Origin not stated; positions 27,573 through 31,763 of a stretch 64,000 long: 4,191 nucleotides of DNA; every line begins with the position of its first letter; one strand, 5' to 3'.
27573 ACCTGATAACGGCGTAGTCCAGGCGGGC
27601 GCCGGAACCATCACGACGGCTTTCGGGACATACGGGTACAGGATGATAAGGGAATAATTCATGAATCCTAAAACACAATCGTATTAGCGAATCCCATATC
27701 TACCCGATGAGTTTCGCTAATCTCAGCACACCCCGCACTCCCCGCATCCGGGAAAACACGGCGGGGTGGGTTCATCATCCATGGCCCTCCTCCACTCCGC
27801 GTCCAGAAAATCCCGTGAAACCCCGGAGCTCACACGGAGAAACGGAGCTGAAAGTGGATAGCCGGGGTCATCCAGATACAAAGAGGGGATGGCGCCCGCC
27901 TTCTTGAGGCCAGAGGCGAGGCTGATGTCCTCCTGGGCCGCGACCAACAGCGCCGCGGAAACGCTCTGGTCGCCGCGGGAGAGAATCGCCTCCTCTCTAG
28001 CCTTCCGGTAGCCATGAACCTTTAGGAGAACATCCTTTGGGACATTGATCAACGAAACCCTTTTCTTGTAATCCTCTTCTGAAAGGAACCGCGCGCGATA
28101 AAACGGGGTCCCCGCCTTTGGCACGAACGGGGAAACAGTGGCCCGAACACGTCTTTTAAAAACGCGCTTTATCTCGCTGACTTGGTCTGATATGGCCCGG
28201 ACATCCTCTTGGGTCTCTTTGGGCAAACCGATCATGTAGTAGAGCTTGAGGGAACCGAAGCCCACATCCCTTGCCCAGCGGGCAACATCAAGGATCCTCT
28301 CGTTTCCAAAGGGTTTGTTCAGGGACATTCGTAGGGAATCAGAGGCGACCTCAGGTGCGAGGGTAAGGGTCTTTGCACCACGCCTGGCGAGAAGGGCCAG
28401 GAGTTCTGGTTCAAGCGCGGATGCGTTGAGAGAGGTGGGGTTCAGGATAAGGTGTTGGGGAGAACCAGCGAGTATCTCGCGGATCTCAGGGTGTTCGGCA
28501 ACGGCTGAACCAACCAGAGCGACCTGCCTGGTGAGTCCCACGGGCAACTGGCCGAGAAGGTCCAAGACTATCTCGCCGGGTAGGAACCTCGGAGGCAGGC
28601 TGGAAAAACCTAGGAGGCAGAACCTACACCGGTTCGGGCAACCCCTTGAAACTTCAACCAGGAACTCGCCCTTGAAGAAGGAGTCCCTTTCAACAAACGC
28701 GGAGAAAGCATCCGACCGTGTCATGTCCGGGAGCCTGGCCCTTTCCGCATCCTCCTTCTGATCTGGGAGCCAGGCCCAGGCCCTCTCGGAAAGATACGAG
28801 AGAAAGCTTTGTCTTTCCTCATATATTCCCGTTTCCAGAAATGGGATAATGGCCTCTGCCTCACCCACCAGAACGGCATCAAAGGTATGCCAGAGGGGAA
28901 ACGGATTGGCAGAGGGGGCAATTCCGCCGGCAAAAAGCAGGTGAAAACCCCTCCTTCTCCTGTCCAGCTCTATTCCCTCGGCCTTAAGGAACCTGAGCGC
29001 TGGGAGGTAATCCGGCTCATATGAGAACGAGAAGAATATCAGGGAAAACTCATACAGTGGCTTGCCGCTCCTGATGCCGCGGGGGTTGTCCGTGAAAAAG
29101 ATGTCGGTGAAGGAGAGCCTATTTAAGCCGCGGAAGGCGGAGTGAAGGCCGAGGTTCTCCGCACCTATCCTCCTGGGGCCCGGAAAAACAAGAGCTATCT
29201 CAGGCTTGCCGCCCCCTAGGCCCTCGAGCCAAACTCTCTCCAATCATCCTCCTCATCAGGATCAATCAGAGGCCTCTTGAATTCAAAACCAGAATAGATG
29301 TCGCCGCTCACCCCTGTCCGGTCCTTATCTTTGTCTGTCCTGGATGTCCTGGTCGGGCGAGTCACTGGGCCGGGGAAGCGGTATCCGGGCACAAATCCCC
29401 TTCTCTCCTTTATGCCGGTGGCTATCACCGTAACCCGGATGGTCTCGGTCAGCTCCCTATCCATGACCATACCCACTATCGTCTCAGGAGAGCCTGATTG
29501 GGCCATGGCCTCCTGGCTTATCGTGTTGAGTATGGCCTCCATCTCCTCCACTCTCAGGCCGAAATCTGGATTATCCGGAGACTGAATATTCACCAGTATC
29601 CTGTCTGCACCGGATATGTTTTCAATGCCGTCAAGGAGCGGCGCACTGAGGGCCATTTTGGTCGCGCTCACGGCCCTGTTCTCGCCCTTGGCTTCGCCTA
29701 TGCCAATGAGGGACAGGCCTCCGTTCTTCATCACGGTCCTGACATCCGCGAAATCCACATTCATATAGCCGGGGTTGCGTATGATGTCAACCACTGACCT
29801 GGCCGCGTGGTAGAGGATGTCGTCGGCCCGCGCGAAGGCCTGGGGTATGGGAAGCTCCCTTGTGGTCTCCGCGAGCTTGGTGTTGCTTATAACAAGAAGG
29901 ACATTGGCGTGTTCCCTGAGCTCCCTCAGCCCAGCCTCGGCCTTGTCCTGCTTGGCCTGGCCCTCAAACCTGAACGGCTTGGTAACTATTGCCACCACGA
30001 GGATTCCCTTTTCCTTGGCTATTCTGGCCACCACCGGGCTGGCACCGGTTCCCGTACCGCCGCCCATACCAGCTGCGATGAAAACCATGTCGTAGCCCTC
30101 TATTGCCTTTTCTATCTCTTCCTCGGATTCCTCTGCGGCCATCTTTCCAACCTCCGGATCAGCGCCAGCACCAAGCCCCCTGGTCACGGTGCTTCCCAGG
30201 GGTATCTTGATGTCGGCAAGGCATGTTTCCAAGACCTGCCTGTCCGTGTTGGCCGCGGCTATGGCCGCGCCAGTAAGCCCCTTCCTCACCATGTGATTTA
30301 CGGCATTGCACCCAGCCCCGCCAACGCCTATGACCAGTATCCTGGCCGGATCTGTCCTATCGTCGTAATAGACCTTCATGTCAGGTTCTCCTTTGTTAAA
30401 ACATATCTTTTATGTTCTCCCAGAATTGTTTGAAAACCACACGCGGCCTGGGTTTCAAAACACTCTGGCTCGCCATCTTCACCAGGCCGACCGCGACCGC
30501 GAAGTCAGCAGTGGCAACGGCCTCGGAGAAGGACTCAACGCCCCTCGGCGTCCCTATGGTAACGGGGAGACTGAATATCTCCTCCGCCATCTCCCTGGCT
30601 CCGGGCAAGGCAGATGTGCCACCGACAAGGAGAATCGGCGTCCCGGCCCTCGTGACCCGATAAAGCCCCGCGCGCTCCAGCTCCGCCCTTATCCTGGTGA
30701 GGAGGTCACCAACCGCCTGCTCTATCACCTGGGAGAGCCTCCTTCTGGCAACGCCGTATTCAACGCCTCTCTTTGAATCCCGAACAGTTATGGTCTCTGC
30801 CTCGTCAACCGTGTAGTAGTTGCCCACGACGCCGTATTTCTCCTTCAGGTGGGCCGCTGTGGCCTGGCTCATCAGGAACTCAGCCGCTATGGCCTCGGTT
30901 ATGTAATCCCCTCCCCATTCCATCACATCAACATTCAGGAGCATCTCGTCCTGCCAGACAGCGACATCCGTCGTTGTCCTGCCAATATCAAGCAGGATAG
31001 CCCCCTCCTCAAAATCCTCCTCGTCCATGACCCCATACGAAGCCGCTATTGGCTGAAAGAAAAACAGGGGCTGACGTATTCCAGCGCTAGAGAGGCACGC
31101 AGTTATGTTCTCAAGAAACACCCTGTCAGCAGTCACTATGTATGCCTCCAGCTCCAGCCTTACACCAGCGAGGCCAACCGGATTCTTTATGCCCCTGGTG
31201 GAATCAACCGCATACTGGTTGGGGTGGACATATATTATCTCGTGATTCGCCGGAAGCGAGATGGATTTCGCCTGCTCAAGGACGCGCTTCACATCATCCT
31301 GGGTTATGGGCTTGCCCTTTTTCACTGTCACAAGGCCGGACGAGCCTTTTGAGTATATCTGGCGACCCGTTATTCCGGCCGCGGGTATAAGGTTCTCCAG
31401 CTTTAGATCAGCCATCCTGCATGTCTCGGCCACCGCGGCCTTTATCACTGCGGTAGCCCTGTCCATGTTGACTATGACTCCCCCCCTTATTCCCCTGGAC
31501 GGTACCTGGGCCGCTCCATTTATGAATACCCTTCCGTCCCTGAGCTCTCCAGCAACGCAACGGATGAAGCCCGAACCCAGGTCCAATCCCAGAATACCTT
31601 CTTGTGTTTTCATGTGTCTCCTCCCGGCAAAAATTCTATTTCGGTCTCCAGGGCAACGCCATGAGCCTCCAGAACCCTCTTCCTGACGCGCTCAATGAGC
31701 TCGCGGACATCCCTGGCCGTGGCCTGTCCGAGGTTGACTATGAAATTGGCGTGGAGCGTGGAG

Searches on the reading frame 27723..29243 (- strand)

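Call 73: search_protein_families(library=pfam, proteins=[window:27723-29243:-], max_evalue=0.001)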
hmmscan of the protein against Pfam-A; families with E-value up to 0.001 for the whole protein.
window:27723-29243:- (506 aa): 2 families
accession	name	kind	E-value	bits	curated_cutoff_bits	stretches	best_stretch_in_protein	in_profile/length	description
PF04055.27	Radical_SAM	-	1.9e-15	57.9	29.5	1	196-352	1-163/166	Radical SAM superfamily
PF19864.5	Radical_SAM_N2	-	3.6e-13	49.7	29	1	58-141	42-126/151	Radical SAM proteins, N-terminal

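Call 83: search_protein_families(library=ncbifam, proteins=[window:27723-29243:-], max_evalue=0.001)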
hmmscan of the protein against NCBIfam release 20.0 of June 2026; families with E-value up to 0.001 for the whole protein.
window:27723-29243:- (506 aa): 5 families
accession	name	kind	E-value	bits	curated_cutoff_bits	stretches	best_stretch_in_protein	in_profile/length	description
TIGR03960.1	rSAM_fuse_unch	hypoth_equivalog_domain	3.7e-39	134.7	462.3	2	192-438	252-517/605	TIGR03960 family B12-binding radical SAM protein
TIGR04013.1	B12_SAM_MJ_1487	hypoth_equivalog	3.2e-14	52.6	251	1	94-209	64-167/382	TIGR04013 family B12-binding domain/radical SAM domain-containing protein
TIGR04190.1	B12_SAM_Ta0216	equivalog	4.3e-11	42.1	500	1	280-375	315-414/554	TIGR04190 family B12-binding domain/radical SAM domain protein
TIGR04072.2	rSAM_ladder_B12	equivalog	0.00016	20.4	360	0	275-354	267-345/443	lipid biosynthesis B12-binding/radical SAM protein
TIGR00089.1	TIGR00089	subfamily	0.00076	18.4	251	0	167-244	115-191/429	MiaB/RimO family radical SAM methylthiotransferase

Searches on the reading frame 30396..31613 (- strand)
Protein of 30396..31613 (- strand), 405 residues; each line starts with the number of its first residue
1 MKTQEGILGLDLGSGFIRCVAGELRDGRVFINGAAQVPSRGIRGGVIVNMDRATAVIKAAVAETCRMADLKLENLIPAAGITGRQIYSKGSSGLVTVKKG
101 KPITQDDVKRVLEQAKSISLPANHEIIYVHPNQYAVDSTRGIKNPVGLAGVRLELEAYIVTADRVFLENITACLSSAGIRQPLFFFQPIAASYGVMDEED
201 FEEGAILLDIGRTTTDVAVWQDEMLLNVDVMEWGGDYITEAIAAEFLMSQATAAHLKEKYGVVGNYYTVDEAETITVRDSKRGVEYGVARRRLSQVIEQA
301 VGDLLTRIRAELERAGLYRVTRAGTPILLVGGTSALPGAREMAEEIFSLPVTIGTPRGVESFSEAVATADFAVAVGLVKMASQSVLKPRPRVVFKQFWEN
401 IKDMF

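Call 83: search_protein_families(library=ncbifam, proteins=[window:30396-31613:-], max_evalue=0.001)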
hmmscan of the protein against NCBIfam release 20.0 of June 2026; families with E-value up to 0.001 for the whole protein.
window:30396-31613:- (405 aa): 8 families
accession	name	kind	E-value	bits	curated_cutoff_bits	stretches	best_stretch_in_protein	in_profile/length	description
TIGR01174.1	ftsA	equivalog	9.5e-82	275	175.85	1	7-380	2-371/371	cell division protein FtsA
NF007009.0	PRK09472.1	equivalog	4.8e-55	187.3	409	1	6-387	9-392/420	cell division protein FtsA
NF045709.1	Amuc_1101_fam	equivalog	3.7e-11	42.6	650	1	154-353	128-314/608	Amuc_1101 family PilM-like pilus complex protein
NF010539.0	PRK13927.1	subfamily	9.7e-09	34.6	293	1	171-354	119-311/339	rod shape-determining protein MreB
TIGR00904.1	mreB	subfamily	8.2e-07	28.4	365.75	1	170-354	117-311/334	MreB/Mrl family cell shape determining protein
NF010540.1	PRK13929.1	exception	8.5e-07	28.4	515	1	170-360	117-314/334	rod-share determining protein MreBH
NF011660.0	PRK15080.1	equivalog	2.2e-06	27.1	182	0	202-259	141-197/277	ethanolamine utilization protein EutJ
TIGR01175.1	pilM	subfamily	2.2e-06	26.9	133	1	204-356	189-315/348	type IV pilus assembly protein PilM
